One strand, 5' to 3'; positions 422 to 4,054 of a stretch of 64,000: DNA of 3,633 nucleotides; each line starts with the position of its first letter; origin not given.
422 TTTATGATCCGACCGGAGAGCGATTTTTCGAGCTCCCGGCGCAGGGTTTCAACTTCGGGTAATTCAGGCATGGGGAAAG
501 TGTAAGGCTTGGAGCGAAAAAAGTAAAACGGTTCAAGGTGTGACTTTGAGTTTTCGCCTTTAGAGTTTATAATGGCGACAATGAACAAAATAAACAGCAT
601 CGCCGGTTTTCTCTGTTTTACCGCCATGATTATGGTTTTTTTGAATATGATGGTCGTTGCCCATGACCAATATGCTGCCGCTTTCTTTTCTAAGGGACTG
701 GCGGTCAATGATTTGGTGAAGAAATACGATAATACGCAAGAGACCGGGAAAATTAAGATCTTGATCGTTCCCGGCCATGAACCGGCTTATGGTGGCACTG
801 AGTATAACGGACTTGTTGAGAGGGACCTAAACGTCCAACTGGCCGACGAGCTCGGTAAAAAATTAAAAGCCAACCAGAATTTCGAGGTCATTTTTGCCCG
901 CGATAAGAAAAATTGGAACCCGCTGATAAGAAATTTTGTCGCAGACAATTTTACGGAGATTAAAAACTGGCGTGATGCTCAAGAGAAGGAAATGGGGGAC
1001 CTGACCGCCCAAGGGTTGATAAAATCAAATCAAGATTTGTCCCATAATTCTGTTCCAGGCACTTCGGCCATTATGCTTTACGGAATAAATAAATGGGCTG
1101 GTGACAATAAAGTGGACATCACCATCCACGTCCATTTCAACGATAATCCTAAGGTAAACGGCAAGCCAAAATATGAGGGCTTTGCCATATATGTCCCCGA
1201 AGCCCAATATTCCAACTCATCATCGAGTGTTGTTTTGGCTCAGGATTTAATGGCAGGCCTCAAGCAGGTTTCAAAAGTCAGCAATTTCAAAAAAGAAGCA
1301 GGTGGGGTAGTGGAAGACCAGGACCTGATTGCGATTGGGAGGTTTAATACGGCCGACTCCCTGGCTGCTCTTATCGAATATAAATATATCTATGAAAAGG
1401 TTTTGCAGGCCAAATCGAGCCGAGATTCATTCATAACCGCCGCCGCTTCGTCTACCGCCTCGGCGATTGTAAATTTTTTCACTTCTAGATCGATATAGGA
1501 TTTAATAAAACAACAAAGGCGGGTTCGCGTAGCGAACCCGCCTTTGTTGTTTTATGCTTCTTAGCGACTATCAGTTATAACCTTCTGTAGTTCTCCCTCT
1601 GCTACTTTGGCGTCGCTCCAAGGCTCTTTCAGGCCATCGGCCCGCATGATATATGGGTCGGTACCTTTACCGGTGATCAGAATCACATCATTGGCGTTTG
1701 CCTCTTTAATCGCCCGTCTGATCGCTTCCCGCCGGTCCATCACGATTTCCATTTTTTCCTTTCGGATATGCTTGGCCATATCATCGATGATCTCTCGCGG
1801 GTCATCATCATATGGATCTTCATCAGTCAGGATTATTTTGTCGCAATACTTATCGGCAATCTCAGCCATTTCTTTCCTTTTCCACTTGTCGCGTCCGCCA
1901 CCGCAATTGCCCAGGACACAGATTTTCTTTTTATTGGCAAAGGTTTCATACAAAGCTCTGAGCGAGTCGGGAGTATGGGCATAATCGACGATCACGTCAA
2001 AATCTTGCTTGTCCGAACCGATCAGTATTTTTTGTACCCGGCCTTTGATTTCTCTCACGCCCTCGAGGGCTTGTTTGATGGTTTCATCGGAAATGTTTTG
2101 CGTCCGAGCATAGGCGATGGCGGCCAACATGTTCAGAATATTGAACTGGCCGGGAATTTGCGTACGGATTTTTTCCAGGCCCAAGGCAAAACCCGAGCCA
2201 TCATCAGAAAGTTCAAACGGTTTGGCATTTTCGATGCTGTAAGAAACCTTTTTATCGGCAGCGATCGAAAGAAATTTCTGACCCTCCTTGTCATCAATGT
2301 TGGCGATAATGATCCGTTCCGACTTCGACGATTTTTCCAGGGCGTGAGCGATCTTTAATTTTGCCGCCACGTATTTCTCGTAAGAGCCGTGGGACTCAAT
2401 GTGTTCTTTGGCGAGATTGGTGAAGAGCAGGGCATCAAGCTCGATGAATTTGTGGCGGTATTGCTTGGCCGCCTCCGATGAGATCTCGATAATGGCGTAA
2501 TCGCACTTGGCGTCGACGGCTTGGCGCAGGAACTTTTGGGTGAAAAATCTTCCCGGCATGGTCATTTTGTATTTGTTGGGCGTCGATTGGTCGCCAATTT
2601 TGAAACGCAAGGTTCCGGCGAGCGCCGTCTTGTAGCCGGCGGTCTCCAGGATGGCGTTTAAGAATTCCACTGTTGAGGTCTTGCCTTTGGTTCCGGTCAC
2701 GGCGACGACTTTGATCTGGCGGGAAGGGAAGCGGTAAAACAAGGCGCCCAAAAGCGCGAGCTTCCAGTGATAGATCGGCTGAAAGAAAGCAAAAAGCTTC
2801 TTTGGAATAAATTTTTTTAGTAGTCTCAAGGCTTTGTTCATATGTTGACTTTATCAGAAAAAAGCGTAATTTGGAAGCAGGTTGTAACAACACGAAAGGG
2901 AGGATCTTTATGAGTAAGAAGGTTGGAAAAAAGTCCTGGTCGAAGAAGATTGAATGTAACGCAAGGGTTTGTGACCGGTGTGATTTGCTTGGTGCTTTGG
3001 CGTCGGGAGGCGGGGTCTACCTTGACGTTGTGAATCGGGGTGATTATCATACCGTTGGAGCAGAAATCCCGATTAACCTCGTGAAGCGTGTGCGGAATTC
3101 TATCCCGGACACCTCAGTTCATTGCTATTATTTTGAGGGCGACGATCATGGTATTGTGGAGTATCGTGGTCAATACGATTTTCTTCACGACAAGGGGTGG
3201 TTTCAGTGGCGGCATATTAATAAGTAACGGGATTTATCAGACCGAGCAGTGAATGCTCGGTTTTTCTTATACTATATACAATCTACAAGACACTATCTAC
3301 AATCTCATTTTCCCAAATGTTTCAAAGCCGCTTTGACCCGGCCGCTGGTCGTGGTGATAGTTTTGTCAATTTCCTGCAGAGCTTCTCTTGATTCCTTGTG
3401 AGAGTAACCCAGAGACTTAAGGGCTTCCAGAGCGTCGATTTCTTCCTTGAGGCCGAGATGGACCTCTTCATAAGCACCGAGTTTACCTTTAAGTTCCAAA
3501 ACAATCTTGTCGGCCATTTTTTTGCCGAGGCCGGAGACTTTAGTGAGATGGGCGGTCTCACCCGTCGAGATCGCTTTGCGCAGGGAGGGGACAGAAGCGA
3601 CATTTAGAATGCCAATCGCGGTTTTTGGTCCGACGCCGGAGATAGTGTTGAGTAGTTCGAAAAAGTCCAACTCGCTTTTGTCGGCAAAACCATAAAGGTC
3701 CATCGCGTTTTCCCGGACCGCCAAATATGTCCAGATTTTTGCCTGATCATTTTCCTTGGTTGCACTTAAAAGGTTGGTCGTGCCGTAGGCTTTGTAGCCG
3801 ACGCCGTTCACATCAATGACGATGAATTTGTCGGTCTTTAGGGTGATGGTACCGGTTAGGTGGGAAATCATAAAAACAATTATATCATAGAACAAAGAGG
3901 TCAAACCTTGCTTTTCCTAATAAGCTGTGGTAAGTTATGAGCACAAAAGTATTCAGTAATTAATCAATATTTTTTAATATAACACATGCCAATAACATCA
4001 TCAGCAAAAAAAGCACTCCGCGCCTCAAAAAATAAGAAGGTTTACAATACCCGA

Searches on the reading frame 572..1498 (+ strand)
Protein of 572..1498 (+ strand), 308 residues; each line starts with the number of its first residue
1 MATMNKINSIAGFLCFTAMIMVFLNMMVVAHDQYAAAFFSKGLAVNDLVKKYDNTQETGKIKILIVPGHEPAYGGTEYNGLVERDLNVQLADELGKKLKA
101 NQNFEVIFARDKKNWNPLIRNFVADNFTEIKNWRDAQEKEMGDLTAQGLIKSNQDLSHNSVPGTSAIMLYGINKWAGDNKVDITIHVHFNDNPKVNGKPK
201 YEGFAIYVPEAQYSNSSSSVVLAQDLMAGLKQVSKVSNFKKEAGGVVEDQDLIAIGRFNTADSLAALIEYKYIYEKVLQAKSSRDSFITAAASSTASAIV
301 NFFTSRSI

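Call 48: search_protein_families(library=pfam, proteins=[window:572-1498:+], max_evalue=0.0001)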
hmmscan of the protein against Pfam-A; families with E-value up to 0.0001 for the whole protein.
window:572-1498:+ (308 aa): 1 family
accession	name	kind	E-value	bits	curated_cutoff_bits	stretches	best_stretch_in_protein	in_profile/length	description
PF01520.23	Amidase_3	-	4.6e-14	53.3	27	1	63-300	1-173/174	N-acetylmuramoyl-L-alanine amidase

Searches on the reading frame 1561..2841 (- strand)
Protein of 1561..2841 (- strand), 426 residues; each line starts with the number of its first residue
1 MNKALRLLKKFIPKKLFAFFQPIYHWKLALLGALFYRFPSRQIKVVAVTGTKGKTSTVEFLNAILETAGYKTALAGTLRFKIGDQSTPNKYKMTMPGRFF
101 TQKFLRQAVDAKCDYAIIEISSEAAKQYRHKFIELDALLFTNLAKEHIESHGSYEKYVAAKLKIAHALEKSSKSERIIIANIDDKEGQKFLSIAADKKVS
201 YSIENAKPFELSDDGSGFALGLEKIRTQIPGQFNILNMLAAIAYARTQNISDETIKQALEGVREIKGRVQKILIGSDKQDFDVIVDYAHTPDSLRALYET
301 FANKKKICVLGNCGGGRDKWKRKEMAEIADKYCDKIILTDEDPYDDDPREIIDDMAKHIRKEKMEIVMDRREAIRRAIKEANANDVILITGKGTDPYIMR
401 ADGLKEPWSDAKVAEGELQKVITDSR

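Call 48: search_protein_families(library=pfam, proteins=[window:1561-2841:-], max_evalue=0.0001)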
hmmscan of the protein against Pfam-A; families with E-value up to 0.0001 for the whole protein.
window:1561-2841:- (426 aa): 2 families
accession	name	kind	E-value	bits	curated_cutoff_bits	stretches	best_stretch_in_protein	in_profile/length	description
PF08245.18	Mur_ligase_M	-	7.3e-38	131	24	1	48-244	1-199/200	Mur ligase middle domain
PF02875.26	Mur_ligase_C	-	1.2e-28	100.9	28.4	1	274-393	6-127/127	Mur ligase, glutamate ligase domain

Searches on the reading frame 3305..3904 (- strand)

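Call 48: search_protein_families(library=pfam, proteins=[window:3305-3904:-], max_evalue=0.0001)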
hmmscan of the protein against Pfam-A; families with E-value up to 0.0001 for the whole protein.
window:3305-3904:- (199 aa): 4 families
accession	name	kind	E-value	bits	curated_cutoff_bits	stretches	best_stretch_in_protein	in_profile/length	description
PF01330.27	RuvA_N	-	6e-19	68.3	23.6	1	12-72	1-61/61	RuvA N terminal domain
PF14520.12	HHH_5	-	2.2e-13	50.9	27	1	82-139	1-56/57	Helix-hairpin-helix domain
PF07499.19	RuvA_C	-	5.5e-09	36.8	24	1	157-197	5-46/47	RuvA, C-terminal domain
PF00633.29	HHH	-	1.6e-06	28.1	24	0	83-100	11-28/30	Helix-hairpin-helix motif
